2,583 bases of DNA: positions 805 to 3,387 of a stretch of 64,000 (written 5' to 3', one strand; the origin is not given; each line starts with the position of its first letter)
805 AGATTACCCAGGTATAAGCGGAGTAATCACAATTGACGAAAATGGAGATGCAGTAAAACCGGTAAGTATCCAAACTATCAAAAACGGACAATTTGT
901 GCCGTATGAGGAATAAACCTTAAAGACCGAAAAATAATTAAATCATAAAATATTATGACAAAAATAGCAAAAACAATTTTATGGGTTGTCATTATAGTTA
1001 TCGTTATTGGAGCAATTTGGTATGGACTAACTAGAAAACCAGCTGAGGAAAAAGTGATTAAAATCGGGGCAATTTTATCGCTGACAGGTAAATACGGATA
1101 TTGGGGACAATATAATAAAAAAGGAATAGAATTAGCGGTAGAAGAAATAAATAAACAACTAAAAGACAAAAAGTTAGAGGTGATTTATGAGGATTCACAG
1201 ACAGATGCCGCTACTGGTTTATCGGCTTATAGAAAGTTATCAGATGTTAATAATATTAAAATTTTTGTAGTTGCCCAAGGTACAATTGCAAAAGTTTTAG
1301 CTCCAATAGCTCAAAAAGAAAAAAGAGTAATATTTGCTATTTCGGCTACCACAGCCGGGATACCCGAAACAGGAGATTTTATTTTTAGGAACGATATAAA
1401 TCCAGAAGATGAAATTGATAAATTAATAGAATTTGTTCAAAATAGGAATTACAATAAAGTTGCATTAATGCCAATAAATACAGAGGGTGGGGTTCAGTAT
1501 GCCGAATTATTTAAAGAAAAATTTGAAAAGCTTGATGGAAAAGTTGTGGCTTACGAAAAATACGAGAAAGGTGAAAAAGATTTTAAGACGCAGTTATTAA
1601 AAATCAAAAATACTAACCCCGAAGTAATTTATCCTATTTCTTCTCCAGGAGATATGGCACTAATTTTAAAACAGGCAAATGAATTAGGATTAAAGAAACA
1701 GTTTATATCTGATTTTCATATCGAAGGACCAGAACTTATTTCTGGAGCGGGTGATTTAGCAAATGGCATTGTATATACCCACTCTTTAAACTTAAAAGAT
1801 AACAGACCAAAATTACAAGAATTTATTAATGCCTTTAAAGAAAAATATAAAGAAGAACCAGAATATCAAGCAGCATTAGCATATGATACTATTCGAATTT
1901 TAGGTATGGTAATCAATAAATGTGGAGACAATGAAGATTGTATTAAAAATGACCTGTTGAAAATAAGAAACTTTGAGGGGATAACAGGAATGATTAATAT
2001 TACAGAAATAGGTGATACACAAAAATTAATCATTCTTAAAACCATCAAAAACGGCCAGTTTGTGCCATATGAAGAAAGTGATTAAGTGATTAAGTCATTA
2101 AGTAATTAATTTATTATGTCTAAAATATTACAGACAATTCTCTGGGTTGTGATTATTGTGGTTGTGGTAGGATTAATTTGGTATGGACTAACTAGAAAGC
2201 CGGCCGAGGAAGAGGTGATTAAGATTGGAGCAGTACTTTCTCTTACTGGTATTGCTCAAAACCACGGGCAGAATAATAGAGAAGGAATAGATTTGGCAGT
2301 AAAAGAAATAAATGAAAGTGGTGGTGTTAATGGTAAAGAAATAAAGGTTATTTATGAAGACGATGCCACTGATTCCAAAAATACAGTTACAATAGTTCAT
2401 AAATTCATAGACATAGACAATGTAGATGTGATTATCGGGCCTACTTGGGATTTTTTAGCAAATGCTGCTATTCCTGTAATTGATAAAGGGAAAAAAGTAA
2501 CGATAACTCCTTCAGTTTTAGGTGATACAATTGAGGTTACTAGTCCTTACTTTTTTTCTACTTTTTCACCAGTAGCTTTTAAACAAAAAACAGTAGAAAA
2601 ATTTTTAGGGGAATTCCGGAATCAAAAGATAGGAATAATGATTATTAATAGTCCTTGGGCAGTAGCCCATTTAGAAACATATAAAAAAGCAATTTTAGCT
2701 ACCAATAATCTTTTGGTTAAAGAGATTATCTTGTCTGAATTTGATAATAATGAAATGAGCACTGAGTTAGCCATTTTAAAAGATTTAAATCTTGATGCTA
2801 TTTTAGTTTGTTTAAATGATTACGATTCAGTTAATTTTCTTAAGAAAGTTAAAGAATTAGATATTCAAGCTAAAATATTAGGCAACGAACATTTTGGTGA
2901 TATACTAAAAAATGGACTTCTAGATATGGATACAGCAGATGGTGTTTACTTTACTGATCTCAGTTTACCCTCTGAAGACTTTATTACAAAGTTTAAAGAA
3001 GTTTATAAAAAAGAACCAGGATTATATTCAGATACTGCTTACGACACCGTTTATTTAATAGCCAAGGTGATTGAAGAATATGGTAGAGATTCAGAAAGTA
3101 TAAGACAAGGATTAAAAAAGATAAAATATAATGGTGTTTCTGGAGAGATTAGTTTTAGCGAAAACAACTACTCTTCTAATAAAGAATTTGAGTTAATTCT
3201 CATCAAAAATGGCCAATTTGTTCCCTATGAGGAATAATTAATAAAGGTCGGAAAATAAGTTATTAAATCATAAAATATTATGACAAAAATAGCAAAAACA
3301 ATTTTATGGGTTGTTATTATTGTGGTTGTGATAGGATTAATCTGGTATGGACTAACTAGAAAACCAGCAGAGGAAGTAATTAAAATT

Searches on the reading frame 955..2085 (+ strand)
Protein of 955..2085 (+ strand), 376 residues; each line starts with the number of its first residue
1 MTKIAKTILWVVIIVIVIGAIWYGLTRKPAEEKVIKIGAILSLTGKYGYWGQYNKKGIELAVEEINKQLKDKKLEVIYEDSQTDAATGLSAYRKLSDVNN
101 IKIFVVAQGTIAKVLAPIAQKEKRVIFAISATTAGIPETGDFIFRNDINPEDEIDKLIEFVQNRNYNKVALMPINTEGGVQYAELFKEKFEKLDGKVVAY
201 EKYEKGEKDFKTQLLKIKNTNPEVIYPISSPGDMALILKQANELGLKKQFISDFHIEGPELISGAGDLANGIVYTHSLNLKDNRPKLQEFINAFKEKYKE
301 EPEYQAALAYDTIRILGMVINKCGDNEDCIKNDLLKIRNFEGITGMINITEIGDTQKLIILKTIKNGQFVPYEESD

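Call 54: search_protein_families(library=pfam, proteins=[window:955-2085:+], max_evalue=0.00001)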
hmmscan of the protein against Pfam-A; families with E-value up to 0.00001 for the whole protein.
window:955-2085:+ (376 aa): 3 families
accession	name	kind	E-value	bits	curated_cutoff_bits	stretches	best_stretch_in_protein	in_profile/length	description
PF13458.12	Peripla_BP_6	-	2e-49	169.6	31.7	1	35-350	2-323/343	Periplasmic binding protein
PF01094.35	ANF_receptor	-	2.6e-22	79.8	25.4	1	57-356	5-341/353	Receptor family ligand binding region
PF13433.12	Peripla_BP_5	-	2.5e-14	53.6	27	1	35-369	1-342/363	Periplasmic binding protein domain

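Call 60: find_homologous_proteins(query=window:955-2085:+, max_evalue=1e-40)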
Query window:955-2085:+ (376 aa): 423 proteins with E <= 1e-40 among 6289 candidates; the best 120 are listed.
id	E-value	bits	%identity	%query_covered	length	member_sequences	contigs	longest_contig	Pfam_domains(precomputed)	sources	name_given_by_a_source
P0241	7.2e-243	823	100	100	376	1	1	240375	PF01094.35,PF13433.13,PF13458.13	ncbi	-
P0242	2.1e-175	601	71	99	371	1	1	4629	PF01094.35,PF13433.13,PF13458.13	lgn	-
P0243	2.0e-103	364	57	77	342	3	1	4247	PF01094.35,PF13433.13,PF13458.13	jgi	-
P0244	5.3e-98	347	45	99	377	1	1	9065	PF01094.35,PF13433.13,PF13458.13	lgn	-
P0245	8.5e-97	343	44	99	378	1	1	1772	PF01094.35,PF13433.13,PF13458.13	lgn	-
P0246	2.9e-95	338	45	99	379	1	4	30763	PF01094.35,PF13433.13,PF13458.13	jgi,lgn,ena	-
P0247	1.5e-94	335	45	94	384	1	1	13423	PF01094.35,PF13433.13,PF13458.13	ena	-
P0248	3.5e-94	334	43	91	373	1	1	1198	PF01094.35,PF13433.13,PF13458.13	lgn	-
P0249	1.9e-89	318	44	94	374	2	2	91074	PF01094.35,PF13433.13,PF13458.13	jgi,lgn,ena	-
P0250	3.6e-88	314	46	92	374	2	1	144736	PF01094.35,PF13433.13,PF13458.13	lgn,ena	-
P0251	1.4e-85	306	42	99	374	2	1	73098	PF01094.35,PF13433.13,PF13458.13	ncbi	-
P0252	1.7e-84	302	40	99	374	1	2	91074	PF01094.35,PF13433.13,PF13458.13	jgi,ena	-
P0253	8.7e-84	300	43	92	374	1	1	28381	PF01094.35,PF13433.13,PF13458.13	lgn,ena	-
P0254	9.8e-84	300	43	99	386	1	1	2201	PF01094.35,PF13433.13,PF13458.13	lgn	-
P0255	2.7e-83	298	39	94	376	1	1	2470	PF01094.35,PF13433.13,PF13458.13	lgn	-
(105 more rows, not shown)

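Call 62: find_encoding_contigs(protein=P0242, flank=10000, max_places=2)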
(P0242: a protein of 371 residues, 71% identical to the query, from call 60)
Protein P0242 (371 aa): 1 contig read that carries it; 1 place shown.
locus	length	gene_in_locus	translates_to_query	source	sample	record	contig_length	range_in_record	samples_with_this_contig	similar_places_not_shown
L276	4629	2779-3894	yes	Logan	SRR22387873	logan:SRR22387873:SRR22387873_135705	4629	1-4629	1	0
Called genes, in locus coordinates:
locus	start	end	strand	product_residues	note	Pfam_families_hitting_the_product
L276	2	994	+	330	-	?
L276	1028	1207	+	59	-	-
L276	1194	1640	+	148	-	PF01850:PIN (weak)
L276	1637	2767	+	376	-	PF13433:Peripla_BP_5, PF13458:Peripla_BP_6, PF01094:ANF_receptor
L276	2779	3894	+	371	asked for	PF13433:Peripla_BP_5, PF13458:Peripla_BP_6, PF01094:ANF_receptor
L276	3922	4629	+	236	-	?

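Call 66: find_encoding_contigs(protein=P0241, flank=10000, max_places=1)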
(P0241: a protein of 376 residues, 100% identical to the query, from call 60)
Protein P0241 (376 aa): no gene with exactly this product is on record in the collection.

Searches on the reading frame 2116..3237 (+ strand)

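Call 54: search_protein_families(library=pfam, proteins=[window:2116-3237:+], max_evalue=0.00001)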
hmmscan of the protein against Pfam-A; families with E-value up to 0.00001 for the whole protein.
window:2116-3237:+ (373 aa): 3 families
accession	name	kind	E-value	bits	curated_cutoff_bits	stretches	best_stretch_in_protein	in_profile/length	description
PF13458.12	Peripla_BP_6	-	1.8e-45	156.5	31.7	1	35-352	2-327/343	Periplasmic binding protein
PF01094.35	ANF_receptor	-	2.9e-20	73.1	25.4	1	57-361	5-348/353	Receptor family ligand binding region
PF13433.12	Peripla_BP_5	-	5.5e-20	72.2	27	1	35-360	1-333/363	Periplasmic binding protein domain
